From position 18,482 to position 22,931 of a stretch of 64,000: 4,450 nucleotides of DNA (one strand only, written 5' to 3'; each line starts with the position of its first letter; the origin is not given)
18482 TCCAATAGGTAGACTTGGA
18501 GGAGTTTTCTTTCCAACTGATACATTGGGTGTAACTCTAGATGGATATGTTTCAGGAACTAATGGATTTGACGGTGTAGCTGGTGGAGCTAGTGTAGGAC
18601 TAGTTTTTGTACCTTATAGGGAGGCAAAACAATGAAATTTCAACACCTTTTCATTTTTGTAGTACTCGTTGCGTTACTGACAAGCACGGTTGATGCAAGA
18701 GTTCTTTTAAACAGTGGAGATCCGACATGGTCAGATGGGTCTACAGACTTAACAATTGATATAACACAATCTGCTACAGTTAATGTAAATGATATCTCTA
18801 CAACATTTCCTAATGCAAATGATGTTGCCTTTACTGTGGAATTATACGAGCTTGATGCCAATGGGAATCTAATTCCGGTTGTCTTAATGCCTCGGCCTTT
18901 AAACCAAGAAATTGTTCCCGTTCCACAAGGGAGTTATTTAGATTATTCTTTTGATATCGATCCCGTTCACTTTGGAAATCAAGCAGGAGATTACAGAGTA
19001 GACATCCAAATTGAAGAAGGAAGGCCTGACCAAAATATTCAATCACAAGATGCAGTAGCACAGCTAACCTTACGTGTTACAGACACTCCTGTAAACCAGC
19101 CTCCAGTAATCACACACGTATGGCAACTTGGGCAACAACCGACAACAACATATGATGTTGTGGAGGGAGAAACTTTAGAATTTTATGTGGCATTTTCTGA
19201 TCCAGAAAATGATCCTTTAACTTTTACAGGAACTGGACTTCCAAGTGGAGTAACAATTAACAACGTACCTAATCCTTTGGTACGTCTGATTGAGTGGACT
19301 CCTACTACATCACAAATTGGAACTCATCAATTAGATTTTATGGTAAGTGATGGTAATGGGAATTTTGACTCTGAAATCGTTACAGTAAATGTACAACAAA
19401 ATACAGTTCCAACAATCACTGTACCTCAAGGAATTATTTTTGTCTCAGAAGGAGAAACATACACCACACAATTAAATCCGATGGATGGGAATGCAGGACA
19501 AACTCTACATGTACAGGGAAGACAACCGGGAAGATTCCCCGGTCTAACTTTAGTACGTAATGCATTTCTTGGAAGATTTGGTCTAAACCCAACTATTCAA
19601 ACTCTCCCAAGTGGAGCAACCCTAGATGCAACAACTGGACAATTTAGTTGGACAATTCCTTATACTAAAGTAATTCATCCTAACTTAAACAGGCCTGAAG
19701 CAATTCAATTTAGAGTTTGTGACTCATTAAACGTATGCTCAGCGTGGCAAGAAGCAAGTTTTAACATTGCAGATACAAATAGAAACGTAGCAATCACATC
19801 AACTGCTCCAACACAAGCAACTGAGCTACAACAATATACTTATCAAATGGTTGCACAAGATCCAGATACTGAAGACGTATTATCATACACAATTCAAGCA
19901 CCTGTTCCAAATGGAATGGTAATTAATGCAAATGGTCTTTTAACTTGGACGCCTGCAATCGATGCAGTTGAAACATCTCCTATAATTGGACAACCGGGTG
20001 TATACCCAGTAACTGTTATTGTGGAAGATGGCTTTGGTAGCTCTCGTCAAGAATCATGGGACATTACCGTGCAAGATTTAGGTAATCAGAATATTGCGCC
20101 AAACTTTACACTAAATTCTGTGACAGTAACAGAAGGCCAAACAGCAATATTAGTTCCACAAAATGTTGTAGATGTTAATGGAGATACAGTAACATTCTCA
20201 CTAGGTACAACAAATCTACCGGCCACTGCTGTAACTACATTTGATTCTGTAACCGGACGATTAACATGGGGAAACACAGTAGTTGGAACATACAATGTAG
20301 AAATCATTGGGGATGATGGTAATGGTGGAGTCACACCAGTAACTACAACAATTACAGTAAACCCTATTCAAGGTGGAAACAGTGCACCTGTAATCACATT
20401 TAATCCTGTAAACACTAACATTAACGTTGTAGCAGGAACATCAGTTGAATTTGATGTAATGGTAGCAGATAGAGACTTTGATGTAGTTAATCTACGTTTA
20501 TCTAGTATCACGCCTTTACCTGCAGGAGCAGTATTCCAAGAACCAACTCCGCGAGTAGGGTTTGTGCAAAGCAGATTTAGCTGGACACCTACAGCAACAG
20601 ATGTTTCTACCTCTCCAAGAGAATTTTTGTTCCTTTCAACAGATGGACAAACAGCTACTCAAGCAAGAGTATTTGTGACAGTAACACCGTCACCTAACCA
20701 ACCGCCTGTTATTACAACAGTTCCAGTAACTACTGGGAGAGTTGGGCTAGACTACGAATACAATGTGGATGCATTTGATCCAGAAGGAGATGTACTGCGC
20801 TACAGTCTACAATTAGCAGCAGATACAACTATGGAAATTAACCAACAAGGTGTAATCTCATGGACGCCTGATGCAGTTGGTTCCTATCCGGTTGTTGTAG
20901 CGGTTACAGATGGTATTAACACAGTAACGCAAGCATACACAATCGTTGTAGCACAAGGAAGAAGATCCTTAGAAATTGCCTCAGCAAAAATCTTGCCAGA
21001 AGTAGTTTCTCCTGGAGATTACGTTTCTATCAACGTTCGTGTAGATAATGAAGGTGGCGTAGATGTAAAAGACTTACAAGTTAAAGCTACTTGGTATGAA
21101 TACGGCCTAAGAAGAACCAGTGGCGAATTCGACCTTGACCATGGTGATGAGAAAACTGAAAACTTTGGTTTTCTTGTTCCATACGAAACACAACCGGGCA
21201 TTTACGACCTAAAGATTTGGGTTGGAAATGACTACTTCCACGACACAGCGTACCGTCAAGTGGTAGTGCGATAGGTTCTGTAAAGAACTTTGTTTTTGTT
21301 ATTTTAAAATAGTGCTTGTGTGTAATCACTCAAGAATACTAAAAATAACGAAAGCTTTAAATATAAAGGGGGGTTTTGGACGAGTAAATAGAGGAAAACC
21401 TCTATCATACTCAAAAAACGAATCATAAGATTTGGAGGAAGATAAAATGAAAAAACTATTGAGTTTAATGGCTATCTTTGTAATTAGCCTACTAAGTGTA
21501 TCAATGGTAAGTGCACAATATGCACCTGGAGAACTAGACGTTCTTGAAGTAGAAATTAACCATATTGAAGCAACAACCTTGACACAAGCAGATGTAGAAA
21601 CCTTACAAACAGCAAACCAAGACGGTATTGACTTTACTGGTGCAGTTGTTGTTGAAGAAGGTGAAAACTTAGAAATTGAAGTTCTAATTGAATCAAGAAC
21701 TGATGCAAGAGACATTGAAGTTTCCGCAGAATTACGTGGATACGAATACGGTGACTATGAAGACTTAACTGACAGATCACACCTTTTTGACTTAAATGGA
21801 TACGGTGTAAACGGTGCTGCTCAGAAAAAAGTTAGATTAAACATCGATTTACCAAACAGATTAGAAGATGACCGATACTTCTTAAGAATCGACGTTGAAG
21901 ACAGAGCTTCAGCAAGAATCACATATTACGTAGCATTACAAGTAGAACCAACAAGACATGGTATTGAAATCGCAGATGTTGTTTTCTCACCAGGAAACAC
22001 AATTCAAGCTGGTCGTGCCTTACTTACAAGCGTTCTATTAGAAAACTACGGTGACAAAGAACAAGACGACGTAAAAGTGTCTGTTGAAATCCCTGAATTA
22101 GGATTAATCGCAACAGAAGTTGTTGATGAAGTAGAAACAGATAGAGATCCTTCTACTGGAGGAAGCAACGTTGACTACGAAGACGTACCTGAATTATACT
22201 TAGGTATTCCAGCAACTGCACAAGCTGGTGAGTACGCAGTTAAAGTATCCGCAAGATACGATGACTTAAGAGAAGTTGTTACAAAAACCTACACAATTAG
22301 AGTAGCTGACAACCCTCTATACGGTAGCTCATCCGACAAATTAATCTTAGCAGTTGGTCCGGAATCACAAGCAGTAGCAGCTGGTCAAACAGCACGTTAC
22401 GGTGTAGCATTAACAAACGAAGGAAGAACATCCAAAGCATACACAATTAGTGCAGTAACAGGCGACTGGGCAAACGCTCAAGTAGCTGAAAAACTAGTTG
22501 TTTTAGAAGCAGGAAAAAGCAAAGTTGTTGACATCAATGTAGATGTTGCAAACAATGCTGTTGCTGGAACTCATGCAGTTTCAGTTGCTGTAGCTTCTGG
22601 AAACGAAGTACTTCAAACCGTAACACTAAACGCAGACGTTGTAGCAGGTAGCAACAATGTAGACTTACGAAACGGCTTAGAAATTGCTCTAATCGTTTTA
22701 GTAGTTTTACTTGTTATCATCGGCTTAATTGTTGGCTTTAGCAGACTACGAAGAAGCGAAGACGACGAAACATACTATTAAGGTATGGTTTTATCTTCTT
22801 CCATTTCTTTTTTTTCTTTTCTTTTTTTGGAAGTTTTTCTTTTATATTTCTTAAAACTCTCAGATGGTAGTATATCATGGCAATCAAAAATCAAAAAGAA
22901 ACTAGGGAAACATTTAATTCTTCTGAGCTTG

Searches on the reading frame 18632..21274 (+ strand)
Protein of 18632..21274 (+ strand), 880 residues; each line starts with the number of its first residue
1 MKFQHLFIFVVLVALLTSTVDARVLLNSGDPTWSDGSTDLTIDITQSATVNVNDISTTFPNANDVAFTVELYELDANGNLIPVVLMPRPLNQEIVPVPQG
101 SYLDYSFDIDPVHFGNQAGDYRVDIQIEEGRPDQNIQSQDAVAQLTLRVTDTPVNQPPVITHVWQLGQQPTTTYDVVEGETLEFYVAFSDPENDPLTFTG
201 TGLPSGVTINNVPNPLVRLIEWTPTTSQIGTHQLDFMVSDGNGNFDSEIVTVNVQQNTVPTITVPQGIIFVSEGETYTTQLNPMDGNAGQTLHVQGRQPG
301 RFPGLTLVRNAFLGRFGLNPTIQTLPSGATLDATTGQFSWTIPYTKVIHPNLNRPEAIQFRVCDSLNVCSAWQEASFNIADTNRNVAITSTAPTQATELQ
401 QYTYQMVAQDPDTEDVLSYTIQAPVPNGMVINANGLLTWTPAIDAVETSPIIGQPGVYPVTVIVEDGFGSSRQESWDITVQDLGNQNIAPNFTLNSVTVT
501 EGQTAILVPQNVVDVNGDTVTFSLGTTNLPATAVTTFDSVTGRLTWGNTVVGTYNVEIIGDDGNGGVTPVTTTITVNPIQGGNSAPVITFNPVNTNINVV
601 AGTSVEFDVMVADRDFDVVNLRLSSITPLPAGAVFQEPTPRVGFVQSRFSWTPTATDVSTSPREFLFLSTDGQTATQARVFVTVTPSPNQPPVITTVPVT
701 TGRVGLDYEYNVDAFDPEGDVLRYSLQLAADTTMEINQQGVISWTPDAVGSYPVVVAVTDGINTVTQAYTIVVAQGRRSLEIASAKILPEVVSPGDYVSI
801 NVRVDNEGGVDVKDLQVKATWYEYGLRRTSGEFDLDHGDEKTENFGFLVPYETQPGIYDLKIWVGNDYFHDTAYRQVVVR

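Call 48: search_protein_families(library=pfam, proteins=[window:18632-21274:+], max_evalue=0.0001)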
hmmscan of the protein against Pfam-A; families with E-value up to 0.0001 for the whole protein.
window:18632-21274:+ (880 aa): 2 families
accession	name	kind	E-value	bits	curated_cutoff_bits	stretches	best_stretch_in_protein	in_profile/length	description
PF05345.18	He_PIG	-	2.6e-32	111.6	24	3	387-480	3-95/96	Putative Ig domain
PF17963.7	Big_9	-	1.2e-21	77.9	23.6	1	171-253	8-89/89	Bacterial Ig domain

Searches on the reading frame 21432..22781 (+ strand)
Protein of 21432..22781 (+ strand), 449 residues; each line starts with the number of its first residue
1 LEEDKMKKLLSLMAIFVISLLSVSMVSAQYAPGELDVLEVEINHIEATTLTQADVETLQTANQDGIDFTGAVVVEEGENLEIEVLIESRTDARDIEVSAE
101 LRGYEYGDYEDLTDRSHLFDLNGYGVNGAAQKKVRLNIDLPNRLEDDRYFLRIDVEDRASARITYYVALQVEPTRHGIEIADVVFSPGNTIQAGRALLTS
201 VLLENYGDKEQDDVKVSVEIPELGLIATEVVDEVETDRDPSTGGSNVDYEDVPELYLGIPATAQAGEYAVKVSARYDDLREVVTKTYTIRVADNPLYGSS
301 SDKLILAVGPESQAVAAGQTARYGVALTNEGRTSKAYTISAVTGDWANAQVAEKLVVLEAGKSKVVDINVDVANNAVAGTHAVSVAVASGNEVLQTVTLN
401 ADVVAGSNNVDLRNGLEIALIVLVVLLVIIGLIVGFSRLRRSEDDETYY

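Call 48: search_protein_families(library=pfam, proteins=[window:21432-22781:+], max_evalue=0.0001)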
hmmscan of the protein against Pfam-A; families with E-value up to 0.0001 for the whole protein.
window:21432-22781:+ (449 aa): 1 family
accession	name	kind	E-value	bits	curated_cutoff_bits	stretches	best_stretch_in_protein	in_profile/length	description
PF10633.15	NPCBM_assoc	-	4e-08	33.8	24.4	0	316-387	2-75/78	NPCBM-associated, NEW3 domain of alpha-galactosidase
